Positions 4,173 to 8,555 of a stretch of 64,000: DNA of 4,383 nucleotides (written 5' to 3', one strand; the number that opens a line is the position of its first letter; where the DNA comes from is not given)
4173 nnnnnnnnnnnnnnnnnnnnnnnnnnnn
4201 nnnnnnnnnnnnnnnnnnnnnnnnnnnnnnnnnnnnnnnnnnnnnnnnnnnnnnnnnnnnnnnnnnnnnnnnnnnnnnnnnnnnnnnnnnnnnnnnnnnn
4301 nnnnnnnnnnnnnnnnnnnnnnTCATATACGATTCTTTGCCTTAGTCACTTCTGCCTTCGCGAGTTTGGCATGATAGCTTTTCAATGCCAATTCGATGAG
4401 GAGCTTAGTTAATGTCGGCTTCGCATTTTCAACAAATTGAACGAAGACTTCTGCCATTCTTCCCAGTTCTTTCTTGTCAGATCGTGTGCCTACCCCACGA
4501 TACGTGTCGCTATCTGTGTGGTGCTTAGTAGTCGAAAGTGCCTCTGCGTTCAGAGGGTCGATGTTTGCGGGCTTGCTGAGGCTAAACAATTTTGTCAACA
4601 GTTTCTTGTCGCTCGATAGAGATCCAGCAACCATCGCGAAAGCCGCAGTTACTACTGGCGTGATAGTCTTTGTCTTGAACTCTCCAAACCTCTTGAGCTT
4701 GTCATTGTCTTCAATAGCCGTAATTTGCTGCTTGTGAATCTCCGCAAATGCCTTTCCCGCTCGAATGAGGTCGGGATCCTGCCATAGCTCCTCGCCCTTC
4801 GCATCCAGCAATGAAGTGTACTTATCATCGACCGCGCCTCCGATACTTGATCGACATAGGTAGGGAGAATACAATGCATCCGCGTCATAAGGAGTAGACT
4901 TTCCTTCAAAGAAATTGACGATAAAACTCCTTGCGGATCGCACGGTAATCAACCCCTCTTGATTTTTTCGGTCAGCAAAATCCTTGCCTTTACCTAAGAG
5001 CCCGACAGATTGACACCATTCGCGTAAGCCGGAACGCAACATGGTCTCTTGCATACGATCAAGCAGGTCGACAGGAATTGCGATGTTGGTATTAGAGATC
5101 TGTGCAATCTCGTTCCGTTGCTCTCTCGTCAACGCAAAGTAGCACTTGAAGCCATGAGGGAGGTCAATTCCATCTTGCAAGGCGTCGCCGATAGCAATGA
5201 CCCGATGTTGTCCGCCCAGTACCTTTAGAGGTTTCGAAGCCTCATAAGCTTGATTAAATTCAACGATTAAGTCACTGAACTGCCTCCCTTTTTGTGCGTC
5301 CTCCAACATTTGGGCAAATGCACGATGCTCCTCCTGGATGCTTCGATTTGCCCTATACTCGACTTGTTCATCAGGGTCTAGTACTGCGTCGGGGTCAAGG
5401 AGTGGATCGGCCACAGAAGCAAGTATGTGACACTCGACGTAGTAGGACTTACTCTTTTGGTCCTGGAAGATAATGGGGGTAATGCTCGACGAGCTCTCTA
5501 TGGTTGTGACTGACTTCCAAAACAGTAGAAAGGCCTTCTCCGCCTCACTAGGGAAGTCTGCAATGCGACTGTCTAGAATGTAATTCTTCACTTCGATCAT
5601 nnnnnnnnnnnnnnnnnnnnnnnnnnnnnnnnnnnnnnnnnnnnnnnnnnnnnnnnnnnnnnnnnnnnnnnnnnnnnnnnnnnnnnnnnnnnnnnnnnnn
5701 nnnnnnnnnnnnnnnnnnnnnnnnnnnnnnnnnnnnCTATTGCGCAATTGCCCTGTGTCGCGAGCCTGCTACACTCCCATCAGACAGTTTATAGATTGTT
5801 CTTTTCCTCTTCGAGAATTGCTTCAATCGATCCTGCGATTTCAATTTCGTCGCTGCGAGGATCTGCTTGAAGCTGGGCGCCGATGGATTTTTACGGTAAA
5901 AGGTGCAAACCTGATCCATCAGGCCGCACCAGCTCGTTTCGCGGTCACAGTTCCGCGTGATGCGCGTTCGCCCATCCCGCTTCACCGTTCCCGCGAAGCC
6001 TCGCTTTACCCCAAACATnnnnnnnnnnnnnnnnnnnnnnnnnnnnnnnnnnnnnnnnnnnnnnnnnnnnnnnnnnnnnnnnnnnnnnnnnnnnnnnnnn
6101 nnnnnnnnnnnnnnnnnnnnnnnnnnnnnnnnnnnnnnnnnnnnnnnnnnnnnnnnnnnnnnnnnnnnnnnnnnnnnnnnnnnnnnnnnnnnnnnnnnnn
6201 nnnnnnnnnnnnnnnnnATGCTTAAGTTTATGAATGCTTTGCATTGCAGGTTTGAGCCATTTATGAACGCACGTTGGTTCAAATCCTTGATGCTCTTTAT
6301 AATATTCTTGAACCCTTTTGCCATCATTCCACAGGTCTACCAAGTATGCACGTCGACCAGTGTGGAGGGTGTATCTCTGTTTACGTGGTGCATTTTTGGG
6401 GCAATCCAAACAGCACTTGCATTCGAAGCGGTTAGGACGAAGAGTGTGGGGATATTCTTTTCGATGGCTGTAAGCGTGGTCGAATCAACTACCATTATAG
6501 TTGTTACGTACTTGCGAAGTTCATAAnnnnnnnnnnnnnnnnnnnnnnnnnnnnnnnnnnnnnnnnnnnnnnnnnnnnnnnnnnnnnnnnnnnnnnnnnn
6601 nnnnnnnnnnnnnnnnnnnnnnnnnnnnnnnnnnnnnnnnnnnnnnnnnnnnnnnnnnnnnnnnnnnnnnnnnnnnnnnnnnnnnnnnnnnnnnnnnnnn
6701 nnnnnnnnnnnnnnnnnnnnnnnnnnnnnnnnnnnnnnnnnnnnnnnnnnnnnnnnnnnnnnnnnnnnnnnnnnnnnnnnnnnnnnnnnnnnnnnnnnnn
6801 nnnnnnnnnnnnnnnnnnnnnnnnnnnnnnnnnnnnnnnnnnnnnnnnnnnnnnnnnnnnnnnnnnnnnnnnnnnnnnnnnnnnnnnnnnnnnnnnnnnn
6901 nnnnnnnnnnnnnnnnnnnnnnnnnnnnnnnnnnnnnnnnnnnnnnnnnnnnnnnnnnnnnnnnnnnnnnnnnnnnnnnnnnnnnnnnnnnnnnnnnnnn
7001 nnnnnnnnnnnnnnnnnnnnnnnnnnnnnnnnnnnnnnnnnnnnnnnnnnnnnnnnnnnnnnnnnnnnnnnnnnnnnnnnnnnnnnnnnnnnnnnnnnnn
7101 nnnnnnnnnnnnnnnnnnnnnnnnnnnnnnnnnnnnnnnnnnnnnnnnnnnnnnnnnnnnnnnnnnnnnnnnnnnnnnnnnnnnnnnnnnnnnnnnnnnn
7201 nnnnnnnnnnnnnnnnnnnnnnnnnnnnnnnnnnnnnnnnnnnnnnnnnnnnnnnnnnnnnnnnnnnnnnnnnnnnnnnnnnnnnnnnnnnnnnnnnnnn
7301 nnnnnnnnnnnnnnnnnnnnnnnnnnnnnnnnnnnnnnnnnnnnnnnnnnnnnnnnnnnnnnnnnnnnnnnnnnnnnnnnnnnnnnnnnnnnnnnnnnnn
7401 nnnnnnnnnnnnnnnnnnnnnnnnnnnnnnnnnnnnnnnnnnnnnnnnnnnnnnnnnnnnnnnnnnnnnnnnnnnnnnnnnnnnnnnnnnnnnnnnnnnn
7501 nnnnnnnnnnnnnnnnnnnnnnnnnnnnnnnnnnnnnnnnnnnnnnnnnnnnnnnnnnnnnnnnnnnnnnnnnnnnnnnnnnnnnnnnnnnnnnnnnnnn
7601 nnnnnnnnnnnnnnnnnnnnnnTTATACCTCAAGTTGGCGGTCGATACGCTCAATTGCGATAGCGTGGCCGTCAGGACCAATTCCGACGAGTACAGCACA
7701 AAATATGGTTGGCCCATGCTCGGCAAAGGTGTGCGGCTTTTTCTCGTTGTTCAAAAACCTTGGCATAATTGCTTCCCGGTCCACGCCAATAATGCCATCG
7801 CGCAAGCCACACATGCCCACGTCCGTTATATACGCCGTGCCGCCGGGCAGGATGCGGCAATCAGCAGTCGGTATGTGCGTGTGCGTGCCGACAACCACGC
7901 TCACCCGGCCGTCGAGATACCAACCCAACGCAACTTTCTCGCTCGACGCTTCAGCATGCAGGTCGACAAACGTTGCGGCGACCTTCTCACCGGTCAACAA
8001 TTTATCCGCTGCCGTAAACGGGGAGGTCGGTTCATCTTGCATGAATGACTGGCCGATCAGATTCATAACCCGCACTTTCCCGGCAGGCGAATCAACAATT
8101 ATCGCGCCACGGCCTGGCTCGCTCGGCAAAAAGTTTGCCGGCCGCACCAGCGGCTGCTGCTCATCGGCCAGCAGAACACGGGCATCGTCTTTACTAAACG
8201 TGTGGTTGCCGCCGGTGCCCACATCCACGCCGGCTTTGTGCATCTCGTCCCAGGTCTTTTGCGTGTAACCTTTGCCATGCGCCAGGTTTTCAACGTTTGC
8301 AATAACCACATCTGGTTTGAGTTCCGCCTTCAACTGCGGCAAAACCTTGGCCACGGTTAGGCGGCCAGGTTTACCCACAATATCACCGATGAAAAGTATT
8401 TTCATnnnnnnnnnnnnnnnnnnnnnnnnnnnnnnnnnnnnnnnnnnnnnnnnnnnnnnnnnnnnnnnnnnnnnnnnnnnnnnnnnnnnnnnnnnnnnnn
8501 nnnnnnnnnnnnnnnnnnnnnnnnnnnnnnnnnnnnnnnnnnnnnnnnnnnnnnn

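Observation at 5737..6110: GC-rich structured leader that buries the SD and start codon of a small basic ORF heading the islet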

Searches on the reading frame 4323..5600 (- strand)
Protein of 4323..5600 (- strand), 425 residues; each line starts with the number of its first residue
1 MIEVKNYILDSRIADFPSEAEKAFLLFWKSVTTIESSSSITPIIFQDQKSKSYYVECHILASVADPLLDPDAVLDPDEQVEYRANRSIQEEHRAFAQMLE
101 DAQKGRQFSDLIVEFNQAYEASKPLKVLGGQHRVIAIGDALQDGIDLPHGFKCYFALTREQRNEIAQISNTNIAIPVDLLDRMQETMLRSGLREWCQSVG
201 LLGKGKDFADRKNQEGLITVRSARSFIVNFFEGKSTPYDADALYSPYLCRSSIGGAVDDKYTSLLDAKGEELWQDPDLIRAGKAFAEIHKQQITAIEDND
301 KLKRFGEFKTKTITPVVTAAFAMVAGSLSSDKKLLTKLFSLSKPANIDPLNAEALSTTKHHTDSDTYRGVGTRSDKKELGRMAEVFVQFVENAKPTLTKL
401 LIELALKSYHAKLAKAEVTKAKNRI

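Call 8: search_protein_families(library=pfam, proteins=[window:4323-5600:-], max_evalue=0.1)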
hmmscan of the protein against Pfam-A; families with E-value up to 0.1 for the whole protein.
window:4323-5600:- (425 aa): 0 families

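Call 9: search_protein_families(library=padloc, proteins=[window:4323-5600:-], max_evalue=0.1)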
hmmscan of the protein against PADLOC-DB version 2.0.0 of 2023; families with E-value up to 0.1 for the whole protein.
window:4323-5600:- (425 aa): 0 families

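Call 10: find_homologous_proteins(query=window:4323-5600:-)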
Query window:4323-5600:- (425 aa): 315 proteins with E <= 0.001 among 7129 candidates; the best 120 are listed.
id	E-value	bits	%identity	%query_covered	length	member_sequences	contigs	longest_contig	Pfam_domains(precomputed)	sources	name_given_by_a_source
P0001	1.0e-276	935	100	99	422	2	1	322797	-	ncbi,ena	-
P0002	4.1e-173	594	68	91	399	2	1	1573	-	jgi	-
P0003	4.7e-160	551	60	96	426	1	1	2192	-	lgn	-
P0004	6.6e-159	547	59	99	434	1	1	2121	-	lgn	-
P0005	9.3e-158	543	56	98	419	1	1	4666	-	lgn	-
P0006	1.0e-154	533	57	99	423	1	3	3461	-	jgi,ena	-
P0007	1.5e-153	529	56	99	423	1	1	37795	-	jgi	-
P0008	6.7e-147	507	55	99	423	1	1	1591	-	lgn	-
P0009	1.3e-140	487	56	98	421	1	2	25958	-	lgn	-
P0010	8.8e-121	421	50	94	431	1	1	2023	-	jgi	jgi:hypothetical protein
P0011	2.0e-118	414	49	94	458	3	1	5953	-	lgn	-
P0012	9.5e-117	408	49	94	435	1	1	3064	-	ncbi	-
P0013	3.6e-114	400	47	99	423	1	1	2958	-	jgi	jgi:hypothetical protein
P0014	3.7e-112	393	47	98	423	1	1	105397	-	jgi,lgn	jgi:hypothetical protein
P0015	2.3e-108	381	46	99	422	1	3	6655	-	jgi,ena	-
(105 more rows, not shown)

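Call 12: find_encoding_contigs(protein=P0007, flank=4000, max_places=3)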
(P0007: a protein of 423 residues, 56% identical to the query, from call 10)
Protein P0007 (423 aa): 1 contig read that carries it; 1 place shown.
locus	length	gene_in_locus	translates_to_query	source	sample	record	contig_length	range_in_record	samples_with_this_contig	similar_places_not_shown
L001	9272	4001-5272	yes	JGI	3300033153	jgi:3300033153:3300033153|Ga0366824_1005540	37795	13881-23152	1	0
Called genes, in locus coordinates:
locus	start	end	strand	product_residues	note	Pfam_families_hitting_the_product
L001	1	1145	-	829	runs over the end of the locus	PF13491:FtsK_4TM, PF17854:FtsK_alpha, PF01580:FtsK_SpoIIIE, PF09397:FtsK_gamma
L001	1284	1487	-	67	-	-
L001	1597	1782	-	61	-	-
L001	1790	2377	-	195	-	PF01555:N6_N4_Mtase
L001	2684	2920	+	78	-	PF13560:HTH_31 (weak), PF12844:HTH_19 (weak), PF01381:HTH_3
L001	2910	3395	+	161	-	PF09225:Endonuc-PvuII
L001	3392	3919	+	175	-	PF00188:CAP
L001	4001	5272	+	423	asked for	-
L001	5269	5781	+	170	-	-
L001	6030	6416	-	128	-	-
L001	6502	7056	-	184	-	PF05175:MTS (weak), PF01135:PCMT (faint), PF01209:Ubie_methyltran, PF13489:Methyltransf_23 (weak), PF13847:Methyltransf_31, PF08241:Methyltransf_11, PF08242:Methyltransf_12, PF13649:Methyltransf_25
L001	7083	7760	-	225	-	PF12844:HTH_19 (weak), PF13413:HTH_25, PF09136:Glucodextran_B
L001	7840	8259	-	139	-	PF18895:T4SS_pilin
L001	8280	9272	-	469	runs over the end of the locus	PF01547:SBP_bac_1, PF13416:SBP_bac_8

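Call 13: find_encoding_contigs(protein=P0009, flank=4000, max_places=3)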
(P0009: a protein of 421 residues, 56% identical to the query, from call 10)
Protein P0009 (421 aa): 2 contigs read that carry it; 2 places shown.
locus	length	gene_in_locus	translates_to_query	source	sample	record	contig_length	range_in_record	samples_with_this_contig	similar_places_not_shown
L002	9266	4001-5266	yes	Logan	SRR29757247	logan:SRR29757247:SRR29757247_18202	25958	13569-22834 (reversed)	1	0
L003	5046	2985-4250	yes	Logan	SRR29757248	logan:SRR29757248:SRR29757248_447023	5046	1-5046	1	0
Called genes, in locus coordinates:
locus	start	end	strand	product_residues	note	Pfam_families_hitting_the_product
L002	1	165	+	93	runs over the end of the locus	-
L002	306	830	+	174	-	PF10543:ORF6N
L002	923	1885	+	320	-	PF21686:LigD_Prim-Pol, PF01896:DNA_primase_S (weak)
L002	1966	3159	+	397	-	PF01555:N6_N4_Mtase, PF01170:UPF0020 (faint)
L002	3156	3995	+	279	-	PF09520:HinfI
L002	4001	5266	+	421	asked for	-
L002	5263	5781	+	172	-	-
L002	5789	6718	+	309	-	PF02811:PHP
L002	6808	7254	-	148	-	-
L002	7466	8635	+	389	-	PF08241:Methyltransf_11, PF13649:Methyltransf_25 (weak)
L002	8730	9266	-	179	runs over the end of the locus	-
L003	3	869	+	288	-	?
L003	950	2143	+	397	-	PF01555:N6_N4_Mtase, PF01170:UPF0020 (faint)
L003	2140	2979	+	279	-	PF09520:HinfI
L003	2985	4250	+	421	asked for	-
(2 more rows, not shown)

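Call 14: find_encoding_contigs(protein=P0001, flank=3000, max_places=3)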
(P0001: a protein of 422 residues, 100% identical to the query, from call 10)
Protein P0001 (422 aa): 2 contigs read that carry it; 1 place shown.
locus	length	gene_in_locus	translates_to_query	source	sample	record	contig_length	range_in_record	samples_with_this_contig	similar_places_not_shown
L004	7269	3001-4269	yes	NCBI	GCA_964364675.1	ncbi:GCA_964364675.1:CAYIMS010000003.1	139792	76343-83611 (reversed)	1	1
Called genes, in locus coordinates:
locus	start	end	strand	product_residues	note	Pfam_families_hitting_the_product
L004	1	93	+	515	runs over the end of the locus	PF12072:RNase_Y_N, PF00013:KH_1, PF22891:KH_PNO1_2nd (faint), PF01966:HD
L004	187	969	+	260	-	PF00149:Metallophos, PF13277:YmdB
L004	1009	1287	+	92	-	PF00216:Bac_DNA_binding, PF18291:HU-HIG (weak)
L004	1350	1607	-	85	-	-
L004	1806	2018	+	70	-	-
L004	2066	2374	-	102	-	-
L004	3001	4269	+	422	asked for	-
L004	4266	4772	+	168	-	-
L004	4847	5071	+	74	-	-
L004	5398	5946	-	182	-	PF00574:CLP_protease (faint)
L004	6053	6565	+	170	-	-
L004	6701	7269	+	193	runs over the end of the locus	-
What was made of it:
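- On SD-sequestering translational leader (thermometer / riboswitch type): It was not called in the source assembly (call 14).
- Checked: No gene was called there in the source assembly (call 14).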

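Call 15: find_encoding_contigs(protein=P0005, flank=4000, max_places=3)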
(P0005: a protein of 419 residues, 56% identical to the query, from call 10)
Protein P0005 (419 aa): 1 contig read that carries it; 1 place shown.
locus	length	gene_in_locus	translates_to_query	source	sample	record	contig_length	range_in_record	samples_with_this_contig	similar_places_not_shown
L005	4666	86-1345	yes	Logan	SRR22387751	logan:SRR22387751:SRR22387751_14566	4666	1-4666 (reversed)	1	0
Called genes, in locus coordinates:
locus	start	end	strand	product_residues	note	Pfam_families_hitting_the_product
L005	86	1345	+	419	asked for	-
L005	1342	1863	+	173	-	-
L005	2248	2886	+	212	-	-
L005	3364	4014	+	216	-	-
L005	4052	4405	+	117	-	-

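Call 16: find_encoding_contigs(protein=P0006, flank=4000, max_places=3)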
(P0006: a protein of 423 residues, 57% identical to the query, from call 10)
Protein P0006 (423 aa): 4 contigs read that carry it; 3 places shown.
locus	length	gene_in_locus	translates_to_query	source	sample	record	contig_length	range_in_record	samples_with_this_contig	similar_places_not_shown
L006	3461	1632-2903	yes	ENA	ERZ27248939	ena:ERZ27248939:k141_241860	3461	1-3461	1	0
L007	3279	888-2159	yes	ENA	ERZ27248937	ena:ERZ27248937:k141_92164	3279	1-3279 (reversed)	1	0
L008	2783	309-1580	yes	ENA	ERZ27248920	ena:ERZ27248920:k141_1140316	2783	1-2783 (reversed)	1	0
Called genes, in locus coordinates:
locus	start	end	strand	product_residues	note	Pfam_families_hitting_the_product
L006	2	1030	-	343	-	?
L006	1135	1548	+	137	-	PF03852:Vsr, PF04480:DUF559 (faint), PF18741:MTES_1575 (weak)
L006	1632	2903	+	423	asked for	-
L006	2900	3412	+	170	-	-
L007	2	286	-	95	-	?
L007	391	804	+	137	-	PF03852:Vsr, PF04480:DUF559 (faint), PF18741:MTES_1575 (weak)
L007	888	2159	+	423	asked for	-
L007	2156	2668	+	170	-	-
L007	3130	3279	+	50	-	?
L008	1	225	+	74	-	?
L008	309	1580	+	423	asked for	-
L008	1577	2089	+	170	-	-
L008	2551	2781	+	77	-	?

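Call 22: find_encoding_contigs(protein=P0002, flank=3000, max_places=3)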
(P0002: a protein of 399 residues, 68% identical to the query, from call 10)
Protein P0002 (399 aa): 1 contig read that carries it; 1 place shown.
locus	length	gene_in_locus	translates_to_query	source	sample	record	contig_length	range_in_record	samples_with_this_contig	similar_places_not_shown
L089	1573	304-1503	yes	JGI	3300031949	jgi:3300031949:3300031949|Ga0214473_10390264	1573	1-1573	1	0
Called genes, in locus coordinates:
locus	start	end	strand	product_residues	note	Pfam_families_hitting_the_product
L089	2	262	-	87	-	?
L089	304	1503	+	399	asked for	-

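Call 23: find_encoding_contigs(protein=P0003, flank=3000, max_places=3)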
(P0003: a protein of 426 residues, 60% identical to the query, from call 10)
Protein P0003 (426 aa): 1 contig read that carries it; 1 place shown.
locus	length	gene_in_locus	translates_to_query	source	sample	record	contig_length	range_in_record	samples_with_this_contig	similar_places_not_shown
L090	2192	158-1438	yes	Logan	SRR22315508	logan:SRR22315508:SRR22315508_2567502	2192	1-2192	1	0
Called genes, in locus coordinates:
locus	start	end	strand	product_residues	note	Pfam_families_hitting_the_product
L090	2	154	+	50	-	?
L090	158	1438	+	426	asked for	-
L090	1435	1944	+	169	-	-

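Call 24: find_encoding_contigs(protein=P0004, flank=3000, max_places=3)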
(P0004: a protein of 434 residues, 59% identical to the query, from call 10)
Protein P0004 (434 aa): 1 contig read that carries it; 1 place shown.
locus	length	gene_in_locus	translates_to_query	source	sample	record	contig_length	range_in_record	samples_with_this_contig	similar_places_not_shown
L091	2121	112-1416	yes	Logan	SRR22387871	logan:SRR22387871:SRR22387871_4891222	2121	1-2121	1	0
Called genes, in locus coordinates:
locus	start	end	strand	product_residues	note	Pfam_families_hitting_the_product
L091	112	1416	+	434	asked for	-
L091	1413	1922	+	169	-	-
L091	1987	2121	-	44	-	?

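Call 85: search_protein_families(library=ncbifam, proteins=[window:4323-5600:-], max_evalue=0.01)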
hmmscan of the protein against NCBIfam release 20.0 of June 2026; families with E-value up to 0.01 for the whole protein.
window:4323-5600:- (425 aa): 0 families

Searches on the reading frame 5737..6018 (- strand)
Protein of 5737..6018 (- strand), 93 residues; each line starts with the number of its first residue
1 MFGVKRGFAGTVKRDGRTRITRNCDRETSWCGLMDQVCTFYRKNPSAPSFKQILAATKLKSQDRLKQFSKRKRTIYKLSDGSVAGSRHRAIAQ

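Call 8: search_protein_families(library=pfam, proteins=[window:5737-6018:-], max_evalue=0.1)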
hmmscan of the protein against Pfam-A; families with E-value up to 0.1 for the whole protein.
window:5737-6018:- (93 aa): 1 family
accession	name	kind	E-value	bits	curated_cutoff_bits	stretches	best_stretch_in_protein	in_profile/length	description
PF05089.18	NAGLU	-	0.044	13.2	25.5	1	3-63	111-170/336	Alpha-N-acetylglucosaminidase (NAGLU) tim-barrel domain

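Call 9: search_protein_families(library=padloc, proteins=[window:5737-6018:-], max_evalue=0.1)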
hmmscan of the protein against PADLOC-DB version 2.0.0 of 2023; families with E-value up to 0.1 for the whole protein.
window:5737-6018:- (93 aa): 1 family
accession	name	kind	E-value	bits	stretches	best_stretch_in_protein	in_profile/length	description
PDLC04843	PDC-S05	-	0.018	12.3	1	14-71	14-72/330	-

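Call 35: search_protein_representatives(protein=window:5737-6018:-)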
Query: 93 residues. Proteins with E-value up to 0.001 (for the whole library): 3; up to 1e-10: 0; up to 1e-30: 0. The best 3 are listed.
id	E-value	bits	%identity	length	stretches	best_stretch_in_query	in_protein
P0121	8.5e-10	55.0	30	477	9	28-70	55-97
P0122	2.0e-08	50.6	76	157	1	3-35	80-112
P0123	5.5e-04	36.4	32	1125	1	31-67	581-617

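Call 37: find_encoding_contigs(protein=P0122, flank=6000, max_places=6)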
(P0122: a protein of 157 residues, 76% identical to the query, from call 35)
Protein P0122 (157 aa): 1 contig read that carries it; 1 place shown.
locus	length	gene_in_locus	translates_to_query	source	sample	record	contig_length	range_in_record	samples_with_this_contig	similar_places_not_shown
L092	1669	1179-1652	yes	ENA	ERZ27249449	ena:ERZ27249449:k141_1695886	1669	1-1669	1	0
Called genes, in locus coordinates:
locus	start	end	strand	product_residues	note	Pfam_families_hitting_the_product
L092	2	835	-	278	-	?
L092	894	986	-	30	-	-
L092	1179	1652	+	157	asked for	-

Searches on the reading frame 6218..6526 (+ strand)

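Call 85: search_protein_families(library=ncbifam, proteins=[window:6218-6526:+], max_evalue=0.01)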
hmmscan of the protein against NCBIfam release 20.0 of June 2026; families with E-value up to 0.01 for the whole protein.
window:6218-6526:+ (102 aa): 2 families
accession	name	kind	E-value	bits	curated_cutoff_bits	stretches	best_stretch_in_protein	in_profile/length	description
NF037969.1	SemiSWEET_3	subfamily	9.3e-09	35.4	100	1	19-96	9-88/97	SemiSWEET transporter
NF037968.1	SemiSWEET_2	subfamily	0.0057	16.8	80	0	33-96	9-72/76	SemiSWEET transporter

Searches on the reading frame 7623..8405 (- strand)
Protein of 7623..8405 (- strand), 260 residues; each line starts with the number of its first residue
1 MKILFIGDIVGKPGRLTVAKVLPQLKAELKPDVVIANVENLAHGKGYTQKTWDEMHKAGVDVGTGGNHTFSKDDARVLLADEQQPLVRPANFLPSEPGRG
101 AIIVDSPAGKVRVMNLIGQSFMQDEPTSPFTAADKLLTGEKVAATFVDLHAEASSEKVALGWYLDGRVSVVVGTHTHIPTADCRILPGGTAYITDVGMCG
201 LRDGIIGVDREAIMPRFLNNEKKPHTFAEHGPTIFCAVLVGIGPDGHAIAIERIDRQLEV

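Call 21: find_related_loci(query=window:7623-8405:-, collection=genome_contigs, flank=6000)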
Query window:7623-8405:- (260 aa) in genome_contigs; peptide patterns used: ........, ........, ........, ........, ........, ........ (x = any residue, [..] = any of these).
600 stretches matched a pattern (row limit reached: there are more); 577 encode a relative of the query (tblastn E <= 1e-3); the best 80 are kept; 80 distinct loci.
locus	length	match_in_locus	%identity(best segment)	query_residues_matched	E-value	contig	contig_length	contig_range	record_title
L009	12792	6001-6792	49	1-260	1e-79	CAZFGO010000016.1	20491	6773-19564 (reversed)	MAG TPA_asm: uncultured Gammaproteobacteria bacterium isolate SRP093762_co1_14 genome assembly, contig: NODE_1579_length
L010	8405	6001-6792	50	1-260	9e-78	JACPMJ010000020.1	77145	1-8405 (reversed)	MAG: Candidatus Uhrbacteria bacterium isolate NC_groundwater_546_Ag_S-0.1um_45_9 S35_SO-1_scaffold_279464, whole genome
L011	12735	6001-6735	51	1-242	1e-76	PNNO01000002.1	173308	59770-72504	MAG: bacterium isolate SW.3.65 SW_1000027_173308, whole genome shotgun sequence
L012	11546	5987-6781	48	1-260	2e-74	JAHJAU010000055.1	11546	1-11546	MAG: Patescibacteria group bacterium isolate Modern_marine.mb.227 Modern_marine.mb.227_k141_1550226, whole genome shotgu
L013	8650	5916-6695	47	1-256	4e-73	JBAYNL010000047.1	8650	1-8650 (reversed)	MAG: Candidatus Gracilibacteria bacterium isolate SO_2016_LW1_63 scaffold10952_LW64-88_2016, whole genome shotgun sequen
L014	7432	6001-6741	51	1-246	1e-72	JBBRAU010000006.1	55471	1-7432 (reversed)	MAG: Patescibacteria group bacterium isolate Co_metawrap_2313 Cmw_2313_k141_1685916_length_55471_cov_14.0000, whole geno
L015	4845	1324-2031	52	1-242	2e-72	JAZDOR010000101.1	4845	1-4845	MAG: bacterium isolate MEGAHIT-group-0.789 k141_5686580, whole genome shotgun sequence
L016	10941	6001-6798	51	1-260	6e-72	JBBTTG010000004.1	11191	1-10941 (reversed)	MAG: Patescibacteria group bacterium isolate H32-bin131_1 H32_bin131_1_000000000004, whole genome shotgun sequence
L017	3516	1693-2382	51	1-222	4e-71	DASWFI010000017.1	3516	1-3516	MAG TPA_asm: Patescibacteria group bacterium isolate SMAG_U2785 k141_3031405, whole genome shotgun sequence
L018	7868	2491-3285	45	1-259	9e-71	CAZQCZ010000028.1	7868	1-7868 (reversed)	MAG TPA_asm: uncultured Candidatus Saccharibacteria bacterium isolate SRP098346_co1_87 genome assembly, contig: NODE_126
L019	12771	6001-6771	45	1-254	1e-70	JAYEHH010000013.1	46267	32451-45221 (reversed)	MAG: Patescibacteria group bacterium isolate MAG223 MAG223_13, whole genome shotgun sequence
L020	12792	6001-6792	47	1-260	2e-70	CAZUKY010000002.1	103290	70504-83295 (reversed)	MAG TPA_asm: uncultured Gammaproteobacteria bacterium isolate SRP093185_co1_86 genome assembly, contig: NODE_44_length_1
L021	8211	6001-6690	53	1-222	1e-70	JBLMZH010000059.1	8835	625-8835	MAG: Acidobacteriaceae bacterium isolate MAG208 PRJNA951521_bin64_renamed_58, whole genome shotgun sequence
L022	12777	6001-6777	52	1-256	3e-70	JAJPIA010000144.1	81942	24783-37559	MAG: Bacillota bacterium isolate Centralia_MAG_233 k107_407006, whole genome shotgun sequence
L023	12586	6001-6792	45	1-258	7e-70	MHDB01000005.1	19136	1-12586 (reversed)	MAG: Candidatus Woykebacteria bacterium RIFCSPLOWO2_01_FULL_43_14 rifcsplowo2_01_scaffold_11974, whole genome shotgun se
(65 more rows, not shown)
